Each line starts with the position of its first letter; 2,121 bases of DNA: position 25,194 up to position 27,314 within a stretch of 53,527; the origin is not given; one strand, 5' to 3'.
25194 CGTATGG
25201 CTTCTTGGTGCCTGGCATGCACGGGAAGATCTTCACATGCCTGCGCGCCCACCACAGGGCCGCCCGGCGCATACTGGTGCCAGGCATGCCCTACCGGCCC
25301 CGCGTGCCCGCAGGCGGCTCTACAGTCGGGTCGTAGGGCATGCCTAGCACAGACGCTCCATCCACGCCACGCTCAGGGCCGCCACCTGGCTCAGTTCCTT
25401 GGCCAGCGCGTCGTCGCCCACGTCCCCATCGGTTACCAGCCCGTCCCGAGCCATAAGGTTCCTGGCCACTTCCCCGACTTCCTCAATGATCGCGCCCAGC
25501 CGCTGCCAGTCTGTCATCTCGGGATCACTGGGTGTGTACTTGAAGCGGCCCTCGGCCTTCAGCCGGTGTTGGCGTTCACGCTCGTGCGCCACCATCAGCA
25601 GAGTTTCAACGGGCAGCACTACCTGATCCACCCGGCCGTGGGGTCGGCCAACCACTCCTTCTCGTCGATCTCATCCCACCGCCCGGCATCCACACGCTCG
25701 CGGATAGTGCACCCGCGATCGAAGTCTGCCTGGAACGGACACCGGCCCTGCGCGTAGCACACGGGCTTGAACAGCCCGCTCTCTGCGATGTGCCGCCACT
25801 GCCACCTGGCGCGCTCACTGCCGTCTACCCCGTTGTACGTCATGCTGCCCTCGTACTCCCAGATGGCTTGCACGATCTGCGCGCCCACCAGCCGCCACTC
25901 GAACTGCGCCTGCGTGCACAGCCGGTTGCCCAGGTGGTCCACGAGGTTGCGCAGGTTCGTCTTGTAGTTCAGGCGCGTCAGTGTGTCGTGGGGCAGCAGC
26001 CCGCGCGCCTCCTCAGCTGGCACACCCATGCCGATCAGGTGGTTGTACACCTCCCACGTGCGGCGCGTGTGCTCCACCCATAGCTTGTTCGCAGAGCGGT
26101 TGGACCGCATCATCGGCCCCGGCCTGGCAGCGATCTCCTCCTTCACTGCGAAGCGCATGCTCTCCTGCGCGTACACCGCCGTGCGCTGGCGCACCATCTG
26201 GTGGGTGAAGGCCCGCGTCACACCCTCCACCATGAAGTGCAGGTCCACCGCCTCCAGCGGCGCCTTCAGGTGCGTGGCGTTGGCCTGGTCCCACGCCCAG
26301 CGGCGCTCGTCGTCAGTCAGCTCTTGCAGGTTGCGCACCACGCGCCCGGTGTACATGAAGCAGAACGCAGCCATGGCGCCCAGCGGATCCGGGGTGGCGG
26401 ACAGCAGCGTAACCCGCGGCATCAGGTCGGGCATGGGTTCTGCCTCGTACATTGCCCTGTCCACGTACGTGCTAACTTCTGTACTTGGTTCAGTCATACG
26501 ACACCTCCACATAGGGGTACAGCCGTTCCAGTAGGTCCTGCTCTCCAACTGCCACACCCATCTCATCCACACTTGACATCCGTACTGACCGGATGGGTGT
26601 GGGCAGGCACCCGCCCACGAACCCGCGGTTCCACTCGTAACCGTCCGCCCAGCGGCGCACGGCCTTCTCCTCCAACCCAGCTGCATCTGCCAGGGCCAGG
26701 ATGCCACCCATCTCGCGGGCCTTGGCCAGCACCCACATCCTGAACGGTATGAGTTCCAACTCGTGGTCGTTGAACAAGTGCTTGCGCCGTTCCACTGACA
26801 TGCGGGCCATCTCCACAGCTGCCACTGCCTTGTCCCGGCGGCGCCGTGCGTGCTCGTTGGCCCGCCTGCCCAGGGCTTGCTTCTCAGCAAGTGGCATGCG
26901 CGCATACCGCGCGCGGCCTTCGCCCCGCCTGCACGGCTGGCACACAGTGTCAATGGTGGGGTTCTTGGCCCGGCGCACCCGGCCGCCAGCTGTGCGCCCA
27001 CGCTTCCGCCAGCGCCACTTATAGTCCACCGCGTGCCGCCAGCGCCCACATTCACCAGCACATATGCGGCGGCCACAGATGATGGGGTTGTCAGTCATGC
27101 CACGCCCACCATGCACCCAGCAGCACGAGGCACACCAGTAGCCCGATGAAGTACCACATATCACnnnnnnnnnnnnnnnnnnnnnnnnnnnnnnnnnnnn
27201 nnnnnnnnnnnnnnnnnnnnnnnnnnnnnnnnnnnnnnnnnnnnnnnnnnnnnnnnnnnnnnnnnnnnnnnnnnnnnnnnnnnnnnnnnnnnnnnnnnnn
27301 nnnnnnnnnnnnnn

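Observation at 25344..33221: A redox/nucleotide enzyme island translationally coupled to the replicative polymerase: candidate undescribed nucleotide/DNA modification or counter-chemical-defence system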

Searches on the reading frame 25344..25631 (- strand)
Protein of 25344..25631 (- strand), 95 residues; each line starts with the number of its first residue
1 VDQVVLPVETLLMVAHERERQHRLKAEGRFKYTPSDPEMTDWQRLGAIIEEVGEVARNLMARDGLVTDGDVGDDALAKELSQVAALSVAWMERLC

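Call 6: search_protein_families(library=pfam, max_evalue=0.1, proteins=[window:25344-25631:-])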
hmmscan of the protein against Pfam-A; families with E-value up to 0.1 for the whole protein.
window:25344-25631:- (95 aa): 0 families
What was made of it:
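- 25344..25631 (-): 95-aa MazG-like all-alpha NTP pyrophosphatase candidate. No Pfam hit (call 6).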

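Call 7: search_protein_families(library=phrogs, max_evalue=0.01, proteins=[window:25344-25631:-])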
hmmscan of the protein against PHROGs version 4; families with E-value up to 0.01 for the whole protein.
window:25344-25631:- (95 aa): 1 family
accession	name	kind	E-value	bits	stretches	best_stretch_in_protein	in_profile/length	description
phrog_2831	-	unknown function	4e-06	27.4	1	11-94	20-94/295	-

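Call 55: search_solved_structures(query=A5, max_evalue=10, show_alignments=2)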
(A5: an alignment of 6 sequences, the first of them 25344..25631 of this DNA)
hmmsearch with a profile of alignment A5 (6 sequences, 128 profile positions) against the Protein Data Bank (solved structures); distinct sequences matched with E-value up to 10: 3.
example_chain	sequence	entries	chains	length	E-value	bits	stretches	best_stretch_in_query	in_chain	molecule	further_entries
2gta_A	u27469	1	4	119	0.0086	19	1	64-115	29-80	Hypothetical protein ypjD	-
5ie9_A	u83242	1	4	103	0.054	16.4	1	64-114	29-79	Nucleotide pyrophosphohydrolase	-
1vmg_A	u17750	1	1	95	0.35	13.9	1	55-116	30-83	Hypothetical protein SSO3215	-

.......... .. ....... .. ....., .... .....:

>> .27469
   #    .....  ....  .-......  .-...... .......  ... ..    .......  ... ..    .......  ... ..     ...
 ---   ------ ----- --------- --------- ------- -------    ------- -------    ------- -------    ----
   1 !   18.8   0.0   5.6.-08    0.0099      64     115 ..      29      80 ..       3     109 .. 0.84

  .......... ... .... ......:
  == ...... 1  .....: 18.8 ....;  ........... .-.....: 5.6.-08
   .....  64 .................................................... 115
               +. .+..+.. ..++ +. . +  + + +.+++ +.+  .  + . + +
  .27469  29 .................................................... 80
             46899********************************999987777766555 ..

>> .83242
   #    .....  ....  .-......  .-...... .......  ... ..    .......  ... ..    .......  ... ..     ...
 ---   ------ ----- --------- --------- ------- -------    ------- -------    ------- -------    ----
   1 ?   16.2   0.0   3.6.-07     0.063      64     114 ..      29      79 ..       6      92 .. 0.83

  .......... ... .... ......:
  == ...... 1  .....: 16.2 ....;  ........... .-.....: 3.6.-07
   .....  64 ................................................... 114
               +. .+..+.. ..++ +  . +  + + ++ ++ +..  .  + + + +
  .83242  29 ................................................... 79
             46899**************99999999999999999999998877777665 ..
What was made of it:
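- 25344..25631 (-): A family profile hits B. subtilis YpjD (2gta) at E 0.0086 (call 55).
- On MazG-like all-alpha NTP pyrophosphatase: A family profile hits YpjD (2gta) at E 0.0086 and 5ie9 at 0.054 (call 55).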

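Call 60: search_protein_families(library=ncbifam, max_evalue=0.01, proteins=[window:25344-25631:-])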
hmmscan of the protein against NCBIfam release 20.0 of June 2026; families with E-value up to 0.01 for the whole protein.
window:25344-25631:- (95 aa): 0 families

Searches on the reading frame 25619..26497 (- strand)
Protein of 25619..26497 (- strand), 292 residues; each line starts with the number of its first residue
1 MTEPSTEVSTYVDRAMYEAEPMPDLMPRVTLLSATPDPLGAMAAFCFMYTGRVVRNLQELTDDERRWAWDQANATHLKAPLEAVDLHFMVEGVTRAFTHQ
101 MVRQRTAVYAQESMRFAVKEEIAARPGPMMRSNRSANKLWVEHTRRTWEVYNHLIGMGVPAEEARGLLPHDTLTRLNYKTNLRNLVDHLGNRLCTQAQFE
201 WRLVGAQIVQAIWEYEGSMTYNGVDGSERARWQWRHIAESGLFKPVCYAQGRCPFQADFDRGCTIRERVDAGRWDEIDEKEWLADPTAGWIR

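Call 6: search_protein_families(library=pfam, max_evalue=0.1, proteins=[window:25619-26497:-])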
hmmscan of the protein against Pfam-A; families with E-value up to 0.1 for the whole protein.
window:25619-26497:- (292 aa): 1 family
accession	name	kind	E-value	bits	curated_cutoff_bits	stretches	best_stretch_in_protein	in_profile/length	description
PF02511.20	Thy1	-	8.1e-29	101.2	24.8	1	31-212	2-185/191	Thymidylate synthase complementing protein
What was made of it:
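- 25619..26497 (-): ThyX flavin-dependent thymidylate synthase (RQR variant of the RHR motif). Pfam Thy1, 8.1e-29 (call 6).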

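Call 7: search_protein_families(library=phrogs, max_evalue=0.01, proteins=[window:25619-26497:-])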
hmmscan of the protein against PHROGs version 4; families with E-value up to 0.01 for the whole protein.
window:25619-26497:- (292 aa): 4 families
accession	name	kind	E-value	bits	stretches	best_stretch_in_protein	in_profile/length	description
phrog_85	-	DNA, RNA and nucleotide metabolism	2.6e-22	80.2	1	69-211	407-571/866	thymidylate synthase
phrog_35637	-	DNA, RNA and nucleotide metabolism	2.6e-10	40.9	1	61-204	114-254/366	thymidylate synthase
phrog_10644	-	DNA, RNA and nucleotide metabolism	1.8e-05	25.9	1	145-210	76-141/160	thymidylate synthase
phrog_22708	-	DNA, RNA and nucleotide metabolism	2.2e-05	25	1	25-120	27-127/242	thymidylate synthase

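Call 60: search_protein_families(library=ncbifam, max_evalue=0.01, proteins=[window:25619-26497:-])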
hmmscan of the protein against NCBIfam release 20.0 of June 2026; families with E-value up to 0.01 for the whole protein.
window:25619-26497:- (292 aa): 1 family
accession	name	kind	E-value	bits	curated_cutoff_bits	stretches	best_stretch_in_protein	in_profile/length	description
TIGR02170.1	thyX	equivalog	2.8e-22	79.3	87.9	1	74-212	48-200/211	FAD-dependent thymidylate synthase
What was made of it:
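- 25619..26497 (-): TIGR02170 scores 79.3 bits, just under its cut-off of 87.9 (call 60).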

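Call 77: search_dna_similar(query=window:25619-26497:-, collection=phages, mode=protein, max_rows=10, max_evalue=0.001)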
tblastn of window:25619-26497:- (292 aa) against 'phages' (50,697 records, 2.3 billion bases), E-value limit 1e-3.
Records with a match: 588; places in all: 588; records where one place covers at least 80% of the query: 115.
Best place of each record, by identity: <60% 588.
By first word of the organism name: Pseudomonas 291; Gordonia 55; Microbacterium 36; Mycobacterium 32; Escherichia 27; Clostridium 13; Bacillus 13; Streptomyces 12; Rhizobium 10; Halorubrum 10; and 36 more.
By host as written in the record: Pseudomonas aeruginosa 116; Pseudomonas aeruginosa PAO1 85; - 41; Pseudomonas sp. 28; Gordonia rubripertincta NRRL B-16540 26; Microbacterium foliorum NRRL B-24224 25; Mycobacterium smegmatis mc2 155 19; Gordonia terrae 3612 17; and 113 more.
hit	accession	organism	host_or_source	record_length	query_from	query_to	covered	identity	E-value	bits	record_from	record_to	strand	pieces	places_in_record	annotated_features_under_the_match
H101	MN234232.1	Gordonia phage Sadboi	Gordonia rubripertincta NRRL B-16540 SEA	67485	5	270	91%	46.3%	4e-70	240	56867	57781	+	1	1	83: ThyX-like thymidylate synthase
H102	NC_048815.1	Gordonia phage Sadboi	Gordonia rubripertincta NRRL B-16540 SEA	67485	5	270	91%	46.3%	4e-70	240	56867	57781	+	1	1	83: thymidylate synthase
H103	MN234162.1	Gordonia phage GretelLyn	Gordonia rubripertincta NRRL B-16540 SEA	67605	5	270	91%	46.3%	4e-70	240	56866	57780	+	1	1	83: ThyX-like thymidylate synthase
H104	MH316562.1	Mycobacterium phage Erk16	soil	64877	7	288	97%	42.8%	5e-71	243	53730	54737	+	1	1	68: ThyX-like thymidylate synthase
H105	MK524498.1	Mycobacterium phage Chill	Mycobacterium smegmatis mc2 155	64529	7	288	97%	42.8%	6e-71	243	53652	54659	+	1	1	71: ThyX-like thymidylate synthase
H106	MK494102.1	Mycobacterium phage WaldoWhy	Mycobacterium smegmatis mc2 155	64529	7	288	97%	42.8%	6e-71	243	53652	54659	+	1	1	71: ThyX-like thymidylate synthase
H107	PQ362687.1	Gordonia phage MoiGyank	Gordonia rubripertincta NRRL B-16540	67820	5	270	91%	44.5%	3e-66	229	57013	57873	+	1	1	86: ThyX-like thymidylate synthase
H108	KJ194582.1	Mycobacterium phage Hawkeye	Mycobacterium smegmatis mc2 155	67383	5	292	99%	40.8%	4e-72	246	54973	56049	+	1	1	78: ThyX-like thymidylate synthase | 79: hypothetical protein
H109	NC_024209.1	Mycobacterium phage Hawkeye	Mycobacterium smegmatis mc2 155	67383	5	292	99%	40.8%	4e-72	246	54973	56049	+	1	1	78: thymidylate synthase | 79: hypothetical protein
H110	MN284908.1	Mycobacterium phage Helpful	Mycobacterium smegmatis mc2 155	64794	1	270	92%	43.4%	1e-69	239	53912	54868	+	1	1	72: ThyX-like thymidylate synthase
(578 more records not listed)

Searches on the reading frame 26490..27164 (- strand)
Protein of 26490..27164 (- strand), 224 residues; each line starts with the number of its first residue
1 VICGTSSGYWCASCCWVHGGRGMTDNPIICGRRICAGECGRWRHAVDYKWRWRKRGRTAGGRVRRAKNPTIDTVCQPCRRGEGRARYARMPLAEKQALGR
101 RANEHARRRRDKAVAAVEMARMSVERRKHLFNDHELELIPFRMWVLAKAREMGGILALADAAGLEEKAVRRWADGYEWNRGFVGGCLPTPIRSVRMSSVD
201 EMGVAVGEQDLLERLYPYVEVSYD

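Call 6: search_protein_families(library=pfam, max_evalue=0.1, proteins=[window:26490-27164:-])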
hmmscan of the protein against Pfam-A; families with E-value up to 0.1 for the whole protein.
window:26490-27164:- (224 aa): 0 families

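Call 7: search_protein_families(library=phrogs, max_evalue=0.01, proteins=[window:26490-27164:-])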
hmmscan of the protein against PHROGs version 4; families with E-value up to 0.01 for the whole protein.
window:26490-27164:- (224 aa): 0 families

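Call 60: search_protein_families(library=ncbifam, max_evalue=0.01, proteins=[window:26490-27164:-])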
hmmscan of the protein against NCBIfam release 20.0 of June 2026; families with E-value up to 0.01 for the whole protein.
window:26490-27164:- (224 aa): 0 families
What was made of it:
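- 26490..27164 (-): 224-aa Cys-rich protein of unknown function (the HTH claim is unverified). No Pfam, PHROG or NCBIfam hit (calls 6, 7, 60).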
